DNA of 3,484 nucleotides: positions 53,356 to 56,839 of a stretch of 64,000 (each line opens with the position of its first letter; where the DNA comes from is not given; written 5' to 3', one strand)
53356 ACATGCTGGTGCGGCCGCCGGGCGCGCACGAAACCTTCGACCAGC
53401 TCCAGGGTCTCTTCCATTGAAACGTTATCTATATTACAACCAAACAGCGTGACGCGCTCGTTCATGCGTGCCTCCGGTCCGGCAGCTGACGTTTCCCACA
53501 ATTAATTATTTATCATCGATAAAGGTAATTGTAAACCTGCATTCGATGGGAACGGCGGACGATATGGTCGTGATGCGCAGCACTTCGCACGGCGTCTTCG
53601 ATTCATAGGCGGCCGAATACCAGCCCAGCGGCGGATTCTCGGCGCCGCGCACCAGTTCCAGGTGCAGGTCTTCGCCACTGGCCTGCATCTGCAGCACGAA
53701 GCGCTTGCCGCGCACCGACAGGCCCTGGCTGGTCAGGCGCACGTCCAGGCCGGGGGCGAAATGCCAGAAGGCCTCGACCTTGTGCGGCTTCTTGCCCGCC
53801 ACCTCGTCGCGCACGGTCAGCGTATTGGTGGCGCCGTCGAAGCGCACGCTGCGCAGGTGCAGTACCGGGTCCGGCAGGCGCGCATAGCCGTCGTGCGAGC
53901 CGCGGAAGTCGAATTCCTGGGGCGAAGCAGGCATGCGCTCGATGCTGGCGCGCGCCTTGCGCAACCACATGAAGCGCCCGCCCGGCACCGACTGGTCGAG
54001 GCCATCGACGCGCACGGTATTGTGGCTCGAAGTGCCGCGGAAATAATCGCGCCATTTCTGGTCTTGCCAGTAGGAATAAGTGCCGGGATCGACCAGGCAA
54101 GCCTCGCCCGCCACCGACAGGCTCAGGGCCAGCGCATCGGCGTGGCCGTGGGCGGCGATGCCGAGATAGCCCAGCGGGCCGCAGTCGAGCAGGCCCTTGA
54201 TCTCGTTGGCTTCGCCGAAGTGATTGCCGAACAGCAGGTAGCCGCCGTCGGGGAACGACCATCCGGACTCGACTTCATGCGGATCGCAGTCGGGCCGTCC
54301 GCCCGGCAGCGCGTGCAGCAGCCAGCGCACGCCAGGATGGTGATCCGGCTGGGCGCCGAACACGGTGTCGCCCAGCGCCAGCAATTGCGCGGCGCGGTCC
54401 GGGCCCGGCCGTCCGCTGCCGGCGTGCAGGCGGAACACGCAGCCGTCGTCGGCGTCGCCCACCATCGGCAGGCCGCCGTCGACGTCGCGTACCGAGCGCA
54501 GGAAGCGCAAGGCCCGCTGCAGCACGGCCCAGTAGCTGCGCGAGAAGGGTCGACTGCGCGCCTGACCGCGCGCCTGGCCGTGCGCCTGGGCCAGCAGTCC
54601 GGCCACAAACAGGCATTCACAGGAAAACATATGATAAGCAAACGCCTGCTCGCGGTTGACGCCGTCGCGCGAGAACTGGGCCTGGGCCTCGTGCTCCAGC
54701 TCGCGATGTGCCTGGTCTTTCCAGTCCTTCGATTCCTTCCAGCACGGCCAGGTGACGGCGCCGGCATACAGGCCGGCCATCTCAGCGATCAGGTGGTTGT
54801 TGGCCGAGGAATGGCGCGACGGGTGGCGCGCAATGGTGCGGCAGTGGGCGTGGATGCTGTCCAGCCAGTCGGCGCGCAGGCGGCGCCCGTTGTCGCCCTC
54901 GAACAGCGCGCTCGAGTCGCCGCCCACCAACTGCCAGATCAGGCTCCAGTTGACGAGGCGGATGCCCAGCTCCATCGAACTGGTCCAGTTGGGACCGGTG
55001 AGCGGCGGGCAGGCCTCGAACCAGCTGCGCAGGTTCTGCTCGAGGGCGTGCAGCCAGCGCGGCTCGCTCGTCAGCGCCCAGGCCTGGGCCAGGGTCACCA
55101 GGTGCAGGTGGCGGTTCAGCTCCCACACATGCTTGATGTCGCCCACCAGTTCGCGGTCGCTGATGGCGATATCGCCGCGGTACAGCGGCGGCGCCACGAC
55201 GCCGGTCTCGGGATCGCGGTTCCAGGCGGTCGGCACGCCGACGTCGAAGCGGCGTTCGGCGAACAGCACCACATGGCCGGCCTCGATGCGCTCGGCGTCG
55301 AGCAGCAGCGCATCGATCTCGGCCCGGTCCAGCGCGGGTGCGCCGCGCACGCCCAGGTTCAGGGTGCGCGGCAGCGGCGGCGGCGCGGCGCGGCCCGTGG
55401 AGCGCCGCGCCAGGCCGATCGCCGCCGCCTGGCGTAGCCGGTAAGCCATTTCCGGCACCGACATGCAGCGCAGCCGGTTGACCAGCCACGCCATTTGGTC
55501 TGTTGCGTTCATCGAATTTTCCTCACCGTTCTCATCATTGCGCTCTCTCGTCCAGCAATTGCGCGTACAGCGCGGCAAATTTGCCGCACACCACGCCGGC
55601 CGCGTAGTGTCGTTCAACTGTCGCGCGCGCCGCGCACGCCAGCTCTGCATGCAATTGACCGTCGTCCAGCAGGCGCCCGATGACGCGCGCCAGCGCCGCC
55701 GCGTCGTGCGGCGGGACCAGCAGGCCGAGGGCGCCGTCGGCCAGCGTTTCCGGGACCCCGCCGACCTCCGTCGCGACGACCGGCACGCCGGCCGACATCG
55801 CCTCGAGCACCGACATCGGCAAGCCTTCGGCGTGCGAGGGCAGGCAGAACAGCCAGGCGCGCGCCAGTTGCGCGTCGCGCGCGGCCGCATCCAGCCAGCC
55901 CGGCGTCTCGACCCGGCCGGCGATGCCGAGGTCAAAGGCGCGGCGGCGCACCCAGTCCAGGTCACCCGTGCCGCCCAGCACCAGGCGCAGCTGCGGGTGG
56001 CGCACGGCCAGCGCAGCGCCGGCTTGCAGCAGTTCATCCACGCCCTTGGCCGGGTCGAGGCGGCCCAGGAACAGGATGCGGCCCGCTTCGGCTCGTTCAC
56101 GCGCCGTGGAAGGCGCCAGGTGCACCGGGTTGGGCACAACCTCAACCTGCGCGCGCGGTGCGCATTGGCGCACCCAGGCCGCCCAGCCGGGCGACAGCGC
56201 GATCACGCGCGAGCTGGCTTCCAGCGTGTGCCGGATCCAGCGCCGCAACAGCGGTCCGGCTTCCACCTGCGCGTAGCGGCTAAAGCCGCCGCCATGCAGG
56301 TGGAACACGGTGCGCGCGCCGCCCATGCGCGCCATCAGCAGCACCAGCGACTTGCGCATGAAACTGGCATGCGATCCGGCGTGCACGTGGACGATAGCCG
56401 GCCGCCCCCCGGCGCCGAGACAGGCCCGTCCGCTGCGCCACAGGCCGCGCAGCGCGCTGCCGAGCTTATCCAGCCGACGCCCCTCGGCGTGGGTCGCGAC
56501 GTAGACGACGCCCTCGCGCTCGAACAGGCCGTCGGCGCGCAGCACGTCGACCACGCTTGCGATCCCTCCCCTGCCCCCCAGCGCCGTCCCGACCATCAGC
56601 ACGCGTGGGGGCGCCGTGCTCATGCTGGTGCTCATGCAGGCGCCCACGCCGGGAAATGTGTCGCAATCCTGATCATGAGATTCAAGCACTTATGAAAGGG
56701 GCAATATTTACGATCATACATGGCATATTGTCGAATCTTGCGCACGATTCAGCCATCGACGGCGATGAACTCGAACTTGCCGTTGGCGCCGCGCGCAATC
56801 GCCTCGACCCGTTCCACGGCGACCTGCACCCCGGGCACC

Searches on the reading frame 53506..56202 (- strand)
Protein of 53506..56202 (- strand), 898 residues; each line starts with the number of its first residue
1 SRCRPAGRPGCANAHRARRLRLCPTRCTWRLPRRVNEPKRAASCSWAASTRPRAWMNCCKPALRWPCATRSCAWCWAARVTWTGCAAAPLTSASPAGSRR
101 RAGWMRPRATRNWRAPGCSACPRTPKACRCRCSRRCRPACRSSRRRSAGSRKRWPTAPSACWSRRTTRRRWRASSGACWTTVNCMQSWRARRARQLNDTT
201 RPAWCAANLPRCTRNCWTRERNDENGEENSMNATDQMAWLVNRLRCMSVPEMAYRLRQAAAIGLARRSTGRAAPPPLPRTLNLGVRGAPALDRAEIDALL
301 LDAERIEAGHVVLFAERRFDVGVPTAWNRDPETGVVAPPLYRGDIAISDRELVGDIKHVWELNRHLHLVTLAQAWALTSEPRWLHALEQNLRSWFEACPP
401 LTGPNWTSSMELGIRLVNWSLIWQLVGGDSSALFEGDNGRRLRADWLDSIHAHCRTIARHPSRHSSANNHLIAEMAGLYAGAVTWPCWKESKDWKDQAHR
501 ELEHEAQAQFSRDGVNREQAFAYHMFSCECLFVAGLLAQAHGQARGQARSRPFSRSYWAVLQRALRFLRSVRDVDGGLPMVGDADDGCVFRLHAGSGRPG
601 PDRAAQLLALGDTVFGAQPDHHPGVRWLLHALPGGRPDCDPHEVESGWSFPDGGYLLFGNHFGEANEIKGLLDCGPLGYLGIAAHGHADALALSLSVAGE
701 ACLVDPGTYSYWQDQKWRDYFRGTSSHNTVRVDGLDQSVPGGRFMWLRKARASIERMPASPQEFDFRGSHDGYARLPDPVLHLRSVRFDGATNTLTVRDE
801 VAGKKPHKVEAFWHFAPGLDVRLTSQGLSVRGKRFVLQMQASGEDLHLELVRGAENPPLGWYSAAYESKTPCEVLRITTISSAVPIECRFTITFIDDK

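Call 55: search_protein_families(library=ncbifam, proteins=[window:53506-56202:-], max_evalue=0.001)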
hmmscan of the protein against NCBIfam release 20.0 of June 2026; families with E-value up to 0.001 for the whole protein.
window:53506-56202:- (898 aa): 2 families
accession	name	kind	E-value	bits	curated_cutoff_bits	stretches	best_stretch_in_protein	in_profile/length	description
NF045572.1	Hepsulflyase_bctds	equivalog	1.1e-08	34.2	600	1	464-543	255-334/706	heparin-sulfate lyase HepC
NF045573.1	Hepsulflyase_CFB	equivalog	2.5e-07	29.3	700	1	447-584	213-341/651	heparin-sulfate lyase HepC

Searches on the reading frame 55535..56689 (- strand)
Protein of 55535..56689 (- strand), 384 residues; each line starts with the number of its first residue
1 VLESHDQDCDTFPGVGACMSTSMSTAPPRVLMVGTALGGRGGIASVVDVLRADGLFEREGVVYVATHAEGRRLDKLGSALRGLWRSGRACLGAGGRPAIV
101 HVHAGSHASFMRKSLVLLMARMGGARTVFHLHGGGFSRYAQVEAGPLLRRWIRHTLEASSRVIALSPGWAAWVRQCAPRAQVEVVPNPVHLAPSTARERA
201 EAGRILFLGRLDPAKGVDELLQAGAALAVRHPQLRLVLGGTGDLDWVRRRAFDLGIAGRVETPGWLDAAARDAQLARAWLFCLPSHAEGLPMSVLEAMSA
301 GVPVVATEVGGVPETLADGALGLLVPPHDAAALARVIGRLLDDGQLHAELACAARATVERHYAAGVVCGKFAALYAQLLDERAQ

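Call 55: search_protein_families(library=ncbifam, proteins=[window:55535-56689:-], max_evalue=0.001)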
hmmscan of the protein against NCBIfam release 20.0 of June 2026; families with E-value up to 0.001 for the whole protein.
window:55535-56689:- (384 aa): 36 families (the best 25 are shown)
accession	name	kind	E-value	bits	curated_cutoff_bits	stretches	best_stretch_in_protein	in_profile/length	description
NF041876.1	EPS_EpsE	equivalog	4.4e-33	115.1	400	1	193-364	205-382/389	exopolysaccharide biosynthesis GT4 family glycosyltransferase EpsE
TIGR03088.1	stp2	hypoth_equivalog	9.7e-30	103.8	409.05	1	200-379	192-374/374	TIGR03088 family PEP-CTERM/XrtA system glycosyltransferase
TIGR03999.1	thiol_BshA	equivalog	9.3e-23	80.7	273.7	1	99-379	87-374/375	N-acetyl-alpha-D-glucosaminyl L-malate synthase BshA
TIGR03449.1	mycothiol_MshA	equivalog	6.3e-21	74.7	462.5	1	203-358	221-384/406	D-inositol-3-phosphate glycosyltransferase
NF038229.1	Glyco4_Geo_Pelo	equivalog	6.8e-19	68.1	400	1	151-379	102-337/338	GPMC system family 4 glycosyltransferase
NF047684.1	TeichurnBiosyTuaC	equivalog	7.3e-19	67.9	550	1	205-378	222-389/391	teichuronic acid biosynthesis protein TuaC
TIGR04047.1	MSMEG_0565_glyc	hypoth_equivalog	1.1e-16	61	259.85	1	126-361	115-358/373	MSMEG_0565 family glycosyltransferase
TIGR04063.1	stp3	hypoth_equivalog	1.1e-16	60.8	442.05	1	205-379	216-396/397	TIGR04063 family PEP-CTERM/XrtA system glycosyltransferase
NF050056.1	ProtGlycPglH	equivalog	9e-16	57.9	600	1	181-359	158-335/354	GalNAc-alpha-(1->4)-GalNAc-alpha-(1->3)-diNAcBac-PP-undecaprenol alpha-1,4-N-acetyl-D-galactosaminyltransferase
NF046085.1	XrtY_assoc_Gly1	equivalog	1.3e-15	57.2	400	1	136-379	134-385/387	XrtY-associated glycosyltransferase XYAG1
NF007396.0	PRK09922.1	equivalog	1.8e-15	56.7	385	1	180-344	158-327/361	lipopolysaccharide 1,6-galactosyltransferase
TIGR02149.1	glgA_Coryne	subfamily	3.9e-15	55.9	302.4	1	145-378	130-390/391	glycogen synthase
NF053787.1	GlcN_PG_synth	equivalog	2.8e-13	49.4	480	1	206-379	201-360/361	N-acetylglucosaminyl phosphatidylglycerol synthase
NF038295.1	EPS_HpsP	equivalog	3e-13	49.6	550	1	200-378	205-387/388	hormogonium polysaccharide biosynthesis glycosyltransferase HpsP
NF038011.1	PelF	equivalog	3.2e-13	49.5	100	1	155-375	254-489/489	GT4 family glycosyltransferase PelF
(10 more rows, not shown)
